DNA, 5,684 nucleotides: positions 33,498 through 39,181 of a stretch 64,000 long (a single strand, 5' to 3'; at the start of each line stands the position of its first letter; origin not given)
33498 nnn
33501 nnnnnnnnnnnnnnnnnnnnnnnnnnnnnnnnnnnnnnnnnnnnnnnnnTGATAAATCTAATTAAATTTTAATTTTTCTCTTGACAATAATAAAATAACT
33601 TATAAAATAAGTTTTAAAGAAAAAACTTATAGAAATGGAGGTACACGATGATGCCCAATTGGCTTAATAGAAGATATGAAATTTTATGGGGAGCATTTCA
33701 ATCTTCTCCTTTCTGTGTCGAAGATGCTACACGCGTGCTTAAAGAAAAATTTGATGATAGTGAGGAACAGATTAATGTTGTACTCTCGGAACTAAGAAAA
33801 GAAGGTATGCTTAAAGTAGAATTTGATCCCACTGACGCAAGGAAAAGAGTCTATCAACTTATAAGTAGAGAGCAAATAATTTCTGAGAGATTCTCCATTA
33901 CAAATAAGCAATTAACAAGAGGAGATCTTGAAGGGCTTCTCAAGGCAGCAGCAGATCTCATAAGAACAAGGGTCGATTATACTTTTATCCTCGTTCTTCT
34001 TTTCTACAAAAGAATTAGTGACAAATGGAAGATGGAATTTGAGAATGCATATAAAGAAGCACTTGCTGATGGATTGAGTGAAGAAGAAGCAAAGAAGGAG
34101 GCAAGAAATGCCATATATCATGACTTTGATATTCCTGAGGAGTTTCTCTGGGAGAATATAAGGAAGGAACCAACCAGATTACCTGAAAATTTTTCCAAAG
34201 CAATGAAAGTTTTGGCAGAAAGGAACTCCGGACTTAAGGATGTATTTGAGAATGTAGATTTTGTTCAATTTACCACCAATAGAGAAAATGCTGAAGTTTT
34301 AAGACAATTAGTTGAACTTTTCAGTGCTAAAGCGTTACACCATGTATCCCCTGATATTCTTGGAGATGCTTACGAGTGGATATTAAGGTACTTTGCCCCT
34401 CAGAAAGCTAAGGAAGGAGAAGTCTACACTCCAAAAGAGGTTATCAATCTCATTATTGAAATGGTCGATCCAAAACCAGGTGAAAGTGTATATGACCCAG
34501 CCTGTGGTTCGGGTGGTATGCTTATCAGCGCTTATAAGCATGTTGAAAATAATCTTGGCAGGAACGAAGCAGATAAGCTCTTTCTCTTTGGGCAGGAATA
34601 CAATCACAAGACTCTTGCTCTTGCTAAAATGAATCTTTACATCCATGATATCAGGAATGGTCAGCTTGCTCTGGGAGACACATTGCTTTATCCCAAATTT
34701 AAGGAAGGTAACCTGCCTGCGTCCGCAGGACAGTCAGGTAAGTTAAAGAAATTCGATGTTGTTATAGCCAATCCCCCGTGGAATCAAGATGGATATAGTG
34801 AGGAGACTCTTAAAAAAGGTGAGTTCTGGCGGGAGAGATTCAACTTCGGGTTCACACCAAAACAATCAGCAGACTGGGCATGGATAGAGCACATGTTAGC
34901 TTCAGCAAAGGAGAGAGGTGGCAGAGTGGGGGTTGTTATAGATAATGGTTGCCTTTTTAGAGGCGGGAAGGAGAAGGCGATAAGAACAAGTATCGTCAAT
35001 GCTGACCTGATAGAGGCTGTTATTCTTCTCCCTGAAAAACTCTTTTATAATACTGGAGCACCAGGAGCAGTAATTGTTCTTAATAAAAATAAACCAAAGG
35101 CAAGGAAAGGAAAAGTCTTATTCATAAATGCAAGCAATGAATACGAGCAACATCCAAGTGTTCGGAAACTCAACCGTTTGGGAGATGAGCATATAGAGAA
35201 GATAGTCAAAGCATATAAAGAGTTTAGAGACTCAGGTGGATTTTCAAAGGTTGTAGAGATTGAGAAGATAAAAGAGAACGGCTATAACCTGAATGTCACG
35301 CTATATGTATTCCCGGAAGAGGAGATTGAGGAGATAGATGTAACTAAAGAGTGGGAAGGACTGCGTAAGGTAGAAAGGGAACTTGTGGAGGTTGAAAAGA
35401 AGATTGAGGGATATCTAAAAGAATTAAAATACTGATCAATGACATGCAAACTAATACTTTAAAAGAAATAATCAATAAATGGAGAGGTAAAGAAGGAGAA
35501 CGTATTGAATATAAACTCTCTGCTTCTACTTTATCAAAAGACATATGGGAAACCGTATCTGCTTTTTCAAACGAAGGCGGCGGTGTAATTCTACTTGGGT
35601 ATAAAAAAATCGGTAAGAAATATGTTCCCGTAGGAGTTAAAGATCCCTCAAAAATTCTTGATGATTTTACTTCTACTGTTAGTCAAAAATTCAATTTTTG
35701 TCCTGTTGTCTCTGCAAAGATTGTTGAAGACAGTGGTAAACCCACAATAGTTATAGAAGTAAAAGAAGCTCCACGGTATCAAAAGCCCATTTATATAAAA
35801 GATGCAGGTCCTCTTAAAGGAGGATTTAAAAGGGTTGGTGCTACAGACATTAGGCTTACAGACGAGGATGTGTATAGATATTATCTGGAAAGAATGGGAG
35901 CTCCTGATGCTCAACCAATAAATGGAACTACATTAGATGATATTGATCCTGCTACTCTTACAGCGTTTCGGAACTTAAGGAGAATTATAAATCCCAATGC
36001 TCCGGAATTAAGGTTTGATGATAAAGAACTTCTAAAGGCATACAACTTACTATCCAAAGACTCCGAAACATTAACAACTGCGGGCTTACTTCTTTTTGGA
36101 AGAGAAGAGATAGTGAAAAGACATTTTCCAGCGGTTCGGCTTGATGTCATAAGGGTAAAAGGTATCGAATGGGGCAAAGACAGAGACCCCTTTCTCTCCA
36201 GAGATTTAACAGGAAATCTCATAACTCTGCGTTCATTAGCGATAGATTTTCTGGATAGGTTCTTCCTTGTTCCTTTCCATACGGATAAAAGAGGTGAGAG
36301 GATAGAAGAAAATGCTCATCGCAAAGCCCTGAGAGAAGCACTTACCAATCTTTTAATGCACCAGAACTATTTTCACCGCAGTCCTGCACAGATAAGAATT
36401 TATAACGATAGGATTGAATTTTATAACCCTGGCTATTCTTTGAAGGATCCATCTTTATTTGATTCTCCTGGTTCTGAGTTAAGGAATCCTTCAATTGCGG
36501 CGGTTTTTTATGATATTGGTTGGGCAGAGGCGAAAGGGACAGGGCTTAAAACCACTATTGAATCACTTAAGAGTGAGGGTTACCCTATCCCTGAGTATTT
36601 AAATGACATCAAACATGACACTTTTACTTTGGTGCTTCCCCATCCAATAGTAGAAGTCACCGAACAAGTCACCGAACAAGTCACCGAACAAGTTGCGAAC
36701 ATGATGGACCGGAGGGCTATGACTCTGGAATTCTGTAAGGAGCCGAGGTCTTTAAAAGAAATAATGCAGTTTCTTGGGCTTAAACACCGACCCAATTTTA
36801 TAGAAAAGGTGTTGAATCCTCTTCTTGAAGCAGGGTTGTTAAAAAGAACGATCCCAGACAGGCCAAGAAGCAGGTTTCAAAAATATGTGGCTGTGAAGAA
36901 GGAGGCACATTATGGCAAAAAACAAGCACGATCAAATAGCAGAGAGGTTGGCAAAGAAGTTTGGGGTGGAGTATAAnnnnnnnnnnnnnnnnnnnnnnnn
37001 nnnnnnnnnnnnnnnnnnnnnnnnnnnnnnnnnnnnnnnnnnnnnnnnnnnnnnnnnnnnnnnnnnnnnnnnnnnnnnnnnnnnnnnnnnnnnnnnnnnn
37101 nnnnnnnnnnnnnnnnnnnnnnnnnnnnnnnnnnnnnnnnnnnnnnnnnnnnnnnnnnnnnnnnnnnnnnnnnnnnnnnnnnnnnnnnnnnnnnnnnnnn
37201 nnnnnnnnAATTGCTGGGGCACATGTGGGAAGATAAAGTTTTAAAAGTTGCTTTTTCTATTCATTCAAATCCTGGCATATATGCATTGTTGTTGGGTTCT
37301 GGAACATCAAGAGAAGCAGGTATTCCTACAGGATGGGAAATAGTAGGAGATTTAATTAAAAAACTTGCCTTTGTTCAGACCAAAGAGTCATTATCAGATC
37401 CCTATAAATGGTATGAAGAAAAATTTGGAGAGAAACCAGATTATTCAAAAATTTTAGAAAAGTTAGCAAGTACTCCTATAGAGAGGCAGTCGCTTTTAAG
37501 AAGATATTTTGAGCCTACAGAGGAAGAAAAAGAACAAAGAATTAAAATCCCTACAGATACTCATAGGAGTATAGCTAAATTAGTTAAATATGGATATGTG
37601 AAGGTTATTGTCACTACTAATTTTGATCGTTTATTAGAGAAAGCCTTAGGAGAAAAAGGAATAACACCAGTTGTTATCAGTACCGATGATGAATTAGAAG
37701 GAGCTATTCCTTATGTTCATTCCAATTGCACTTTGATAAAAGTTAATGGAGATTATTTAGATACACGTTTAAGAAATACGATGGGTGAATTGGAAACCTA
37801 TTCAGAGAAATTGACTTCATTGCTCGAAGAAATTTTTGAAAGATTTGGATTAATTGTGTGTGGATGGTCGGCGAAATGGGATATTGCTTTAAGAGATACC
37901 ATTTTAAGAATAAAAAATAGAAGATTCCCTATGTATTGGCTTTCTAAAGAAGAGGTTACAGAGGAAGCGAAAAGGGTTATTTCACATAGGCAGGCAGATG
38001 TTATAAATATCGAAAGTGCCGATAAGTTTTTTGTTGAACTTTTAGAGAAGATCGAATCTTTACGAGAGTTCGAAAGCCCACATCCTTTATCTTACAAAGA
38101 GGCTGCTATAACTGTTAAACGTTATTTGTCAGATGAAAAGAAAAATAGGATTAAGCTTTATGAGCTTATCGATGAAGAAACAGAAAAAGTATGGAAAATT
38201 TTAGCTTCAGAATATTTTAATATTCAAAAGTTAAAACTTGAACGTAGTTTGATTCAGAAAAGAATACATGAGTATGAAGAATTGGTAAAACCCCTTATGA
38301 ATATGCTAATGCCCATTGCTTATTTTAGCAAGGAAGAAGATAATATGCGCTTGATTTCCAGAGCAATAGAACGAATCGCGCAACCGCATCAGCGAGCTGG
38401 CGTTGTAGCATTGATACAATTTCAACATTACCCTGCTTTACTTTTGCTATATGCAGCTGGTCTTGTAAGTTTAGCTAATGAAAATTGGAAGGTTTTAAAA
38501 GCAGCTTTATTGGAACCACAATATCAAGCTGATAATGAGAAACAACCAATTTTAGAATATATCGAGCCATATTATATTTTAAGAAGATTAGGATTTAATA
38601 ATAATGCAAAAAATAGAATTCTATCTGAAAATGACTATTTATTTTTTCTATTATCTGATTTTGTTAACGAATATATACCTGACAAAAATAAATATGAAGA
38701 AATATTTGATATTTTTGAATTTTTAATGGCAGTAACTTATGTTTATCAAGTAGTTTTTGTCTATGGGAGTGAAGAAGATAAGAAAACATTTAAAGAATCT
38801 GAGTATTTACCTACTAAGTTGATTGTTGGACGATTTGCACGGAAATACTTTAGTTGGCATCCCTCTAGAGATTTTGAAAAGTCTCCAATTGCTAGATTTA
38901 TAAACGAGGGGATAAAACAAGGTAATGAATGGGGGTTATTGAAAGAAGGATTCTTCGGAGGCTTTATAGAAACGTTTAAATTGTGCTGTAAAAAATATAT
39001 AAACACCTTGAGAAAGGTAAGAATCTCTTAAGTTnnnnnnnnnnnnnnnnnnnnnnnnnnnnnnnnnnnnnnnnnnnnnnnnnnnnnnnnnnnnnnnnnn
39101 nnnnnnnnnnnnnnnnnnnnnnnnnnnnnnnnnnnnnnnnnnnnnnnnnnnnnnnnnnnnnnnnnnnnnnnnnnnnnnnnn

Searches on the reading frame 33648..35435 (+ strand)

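Call 14: search_protein_families(library=pfam, proteins=[window:33648-35435:+], max_evalue=0.01)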
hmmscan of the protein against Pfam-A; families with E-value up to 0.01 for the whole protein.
window:33648-35435:+ (595 aa): 7 families
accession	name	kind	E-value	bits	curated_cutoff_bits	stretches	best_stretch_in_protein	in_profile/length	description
PF02384.22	N6_Mtase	-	2.3e-115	385.7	20.4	1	234-561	2-310/311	N-6 DNA Methylase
PF12161.14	HsdM_N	-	3.8e-16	60.4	24.5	1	95-225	2-135/135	HsdM N-terminal domain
PF07669.17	Eco57I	-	1.4e-06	28.9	25.3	1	350-462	64-167/171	Eco57I restriction-modification methylase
PF01170.24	UPF0020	-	1.9e-06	28.2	22.3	1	270-383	21-136/197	RMKL-like, methyltransferase domain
PF13847.12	Methyltransf_31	-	0.00015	21.9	27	1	276-388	2-94/145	Methyltransferase domain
PF23525.1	Methyltransf_36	-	0.00037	20.2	27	1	267-337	26-103/268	AprA MT2-like domain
PF20473.4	MmeI_Mtase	-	0.0026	17.4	27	1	280-300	22-42/259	MmeI, DNA-methyltransferase domain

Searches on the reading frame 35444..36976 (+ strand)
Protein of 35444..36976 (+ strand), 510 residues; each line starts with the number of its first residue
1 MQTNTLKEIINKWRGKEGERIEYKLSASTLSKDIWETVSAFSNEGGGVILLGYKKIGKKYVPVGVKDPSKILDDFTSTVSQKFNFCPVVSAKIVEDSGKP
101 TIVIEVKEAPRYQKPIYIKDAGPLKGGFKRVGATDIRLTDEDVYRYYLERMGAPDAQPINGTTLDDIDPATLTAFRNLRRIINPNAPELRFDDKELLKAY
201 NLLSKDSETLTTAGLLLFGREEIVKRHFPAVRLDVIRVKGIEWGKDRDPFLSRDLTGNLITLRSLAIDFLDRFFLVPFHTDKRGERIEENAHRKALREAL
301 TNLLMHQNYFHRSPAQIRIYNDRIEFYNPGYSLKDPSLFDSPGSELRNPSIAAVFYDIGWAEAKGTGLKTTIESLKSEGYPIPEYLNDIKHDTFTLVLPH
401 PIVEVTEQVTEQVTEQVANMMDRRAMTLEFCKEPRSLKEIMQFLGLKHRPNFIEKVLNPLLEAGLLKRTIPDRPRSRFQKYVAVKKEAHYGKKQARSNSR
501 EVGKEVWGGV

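Call 14: search_protein_families(library=pfam, proteins=[window:35444-36976:+], max_evalue=0.01)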
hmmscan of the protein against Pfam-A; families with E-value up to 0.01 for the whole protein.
window:35444-36976:+ (510 aa): 3 families
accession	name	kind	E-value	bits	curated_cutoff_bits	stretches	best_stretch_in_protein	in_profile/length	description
PF21247.3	Fic-like_C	-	3.3e-16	59.4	27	1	433-481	13-61/64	Filamentation induced by cAMP protein Fic-like, C-terminal domain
PF13749.12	HATPase_c_4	-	1.2e-14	54.5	26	1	314-397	3-88/89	Putative ATP-dependent DNA helicase recG C-terminal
PF04326.19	SLFN_AlbA_2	-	1e-11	45.9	25.3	1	17-137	1-116/118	Schlafen, AlbA_2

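Call 55: search_protein_families(library=padloc, proteins=[window:35444-36976:+], max_evalue=0.001)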
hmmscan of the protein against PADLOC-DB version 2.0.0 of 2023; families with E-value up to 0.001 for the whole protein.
window:35444-36976:+ (510 aa): 3 families
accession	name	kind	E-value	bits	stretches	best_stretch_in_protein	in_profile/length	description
PDLC02402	Aga_SIR2-PNTD1-PNTD2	-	1.5e-11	41.1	1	155-373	312-537/876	Class I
PDLC02394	pAgo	-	4.6e-11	39.2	1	28-332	51-356/1121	-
PDLC02418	Aga_SIR2-Kinase-PNTD1-PNTD2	-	1.3e-06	24.9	1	155-368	171-410/756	Class I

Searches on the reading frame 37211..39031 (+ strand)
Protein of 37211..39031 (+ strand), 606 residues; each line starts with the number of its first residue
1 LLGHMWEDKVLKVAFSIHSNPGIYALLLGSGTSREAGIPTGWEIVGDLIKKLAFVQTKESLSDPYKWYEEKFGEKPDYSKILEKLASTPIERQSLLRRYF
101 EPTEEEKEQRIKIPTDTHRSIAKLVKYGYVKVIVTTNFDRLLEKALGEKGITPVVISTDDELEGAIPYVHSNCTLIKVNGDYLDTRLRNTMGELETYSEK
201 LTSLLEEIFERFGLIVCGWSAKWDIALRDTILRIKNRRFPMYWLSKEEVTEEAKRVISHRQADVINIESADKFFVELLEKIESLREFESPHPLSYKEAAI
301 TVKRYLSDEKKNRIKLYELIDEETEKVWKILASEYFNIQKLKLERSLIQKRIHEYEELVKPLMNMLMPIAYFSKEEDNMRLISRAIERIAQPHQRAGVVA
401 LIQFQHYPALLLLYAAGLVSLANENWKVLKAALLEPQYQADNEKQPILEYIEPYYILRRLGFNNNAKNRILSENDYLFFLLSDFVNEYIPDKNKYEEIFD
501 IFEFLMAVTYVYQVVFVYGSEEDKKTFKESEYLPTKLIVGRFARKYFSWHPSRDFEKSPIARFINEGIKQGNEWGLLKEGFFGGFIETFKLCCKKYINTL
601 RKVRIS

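Call 14: search_protein_families(library=pfam, proteins=[window:37211-39031:+], max_evalue=0.01)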
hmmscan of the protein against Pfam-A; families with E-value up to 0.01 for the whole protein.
window:37211-39031:+ (606 aa): 1 family
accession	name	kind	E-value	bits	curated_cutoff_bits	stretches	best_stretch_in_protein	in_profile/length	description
PF13289.12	SIR2_2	-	3e-09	37.5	24.5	1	132-259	2-135/141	SIR2-like domain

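Call 55: search_protein_families(library=padloc, proteins=[window:37211-39031:+], max_evalue=0.001)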
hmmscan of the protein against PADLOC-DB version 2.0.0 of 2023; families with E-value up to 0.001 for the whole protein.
window:37211-39031:+ (606 aa): 12 families
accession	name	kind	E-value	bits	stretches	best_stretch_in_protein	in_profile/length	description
PDLC05061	PDC-S65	-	3.2e-194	645.5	1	4-601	11-587/592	-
PDLC05060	PDC-S65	-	2.6e-119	397.4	1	81-595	1-493/503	-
PDLC02419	Aga_SIR2-PNTD1-PNTD2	-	1.4e-27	94.6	2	75-282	74-284/558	Class I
PDLC02420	Aga_SIR2-PNTD1-PNTD2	-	5.2e-20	69.3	1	13-281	11-293/1010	Class I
PDLC02401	Aga_SIR2-PNTD1-PNTD2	-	2.6e-19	67.4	1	73-258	45-228/524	Class I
PDLC02384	pAgo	-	7.8e-19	65.4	1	73-278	88-291/1030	-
PDLC02402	Aga_SIR2-PNTD1-PNTD2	-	8.8e-08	28.7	1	26-233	17-230/876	Class I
PDLC04087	SIR2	-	2.1e-06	24.9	1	25-151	20-153/343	-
PDLC00409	ThsA1|ThsA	-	4.5e-05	20.9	1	112-183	90-155/242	STALD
PDLC00407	ThsA1|ThsA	-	0.00012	18.9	1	113-182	90-153/478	STALD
PDLC04082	SIR2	-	0.00026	18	1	26-152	20-150/345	-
PDLC04081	SIR2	-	0.00047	17.4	0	24-56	19-51/345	-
